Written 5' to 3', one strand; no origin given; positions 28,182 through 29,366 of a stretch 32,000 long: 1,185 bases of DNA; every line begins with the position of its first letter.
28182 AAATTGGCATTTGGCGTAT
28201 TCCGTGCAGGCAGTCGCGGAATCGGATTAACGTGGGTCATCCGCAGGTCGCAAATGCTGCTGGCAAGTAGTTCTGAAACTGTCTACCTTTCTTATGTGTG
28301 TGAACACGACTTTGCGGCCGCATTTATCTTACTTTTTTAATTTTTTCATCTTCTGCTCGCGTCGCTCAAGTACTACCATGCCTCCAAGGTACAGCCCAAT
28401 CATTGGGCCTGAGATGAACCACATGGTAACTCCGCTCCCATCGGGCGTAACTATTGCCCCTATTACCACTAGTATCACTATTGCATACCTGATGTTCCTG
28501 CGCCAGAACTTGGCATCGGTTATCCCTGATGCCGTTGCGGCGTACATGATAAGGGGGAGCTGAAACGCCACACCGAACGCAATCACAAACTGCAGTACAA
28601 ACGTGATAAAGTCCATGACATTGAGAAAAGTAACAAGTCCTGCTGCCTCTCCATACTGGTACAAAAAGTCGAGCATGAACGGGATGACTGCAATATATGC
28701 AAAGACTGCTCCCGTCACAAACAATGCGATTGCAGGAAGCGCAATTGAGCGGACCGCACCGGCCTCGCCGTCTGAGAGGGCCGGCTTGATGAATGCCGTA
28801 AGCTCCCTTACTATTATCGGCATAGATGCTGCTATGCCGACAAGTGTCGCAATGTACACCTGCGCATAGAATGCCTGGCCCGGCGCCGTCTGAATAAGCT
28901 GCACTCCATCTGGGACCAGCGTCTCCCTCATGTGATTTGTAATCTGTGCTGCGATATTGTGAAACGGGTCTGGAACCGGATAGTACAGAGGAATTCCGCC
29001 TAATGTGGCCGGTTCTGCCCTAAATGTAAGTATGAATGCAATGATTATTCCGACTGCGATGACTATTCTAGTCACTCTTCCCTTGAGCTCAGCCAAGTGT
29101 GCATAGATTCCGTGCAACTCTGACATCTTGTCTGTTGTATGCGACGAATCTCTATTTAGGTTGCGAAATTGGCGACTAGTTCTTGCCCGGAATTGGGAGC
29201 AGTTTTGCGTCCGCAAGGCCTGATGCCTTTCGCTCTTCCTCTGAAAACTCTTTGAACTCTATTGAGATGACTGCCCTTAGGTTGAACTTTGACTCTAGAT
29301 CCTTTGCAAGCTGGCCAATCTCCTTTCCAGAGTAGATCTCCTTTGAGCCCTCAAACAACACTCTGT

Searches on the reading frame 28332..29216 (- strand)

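Call 50: search_protein_families(library=pfam, proteins=[window:28332-29216:-], max_evalue=0.001)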
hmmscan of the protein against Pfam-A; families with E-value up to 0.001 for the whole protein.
window:28332-29216:- (295 aa): 1 family
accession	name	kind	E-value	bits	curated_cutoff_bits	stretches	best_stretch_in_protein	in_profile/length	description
PF00902.23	TatC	-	1.2e-47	162.8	25.1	1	40-271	2-208/208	Sec-independent protein translocase protein (TatC)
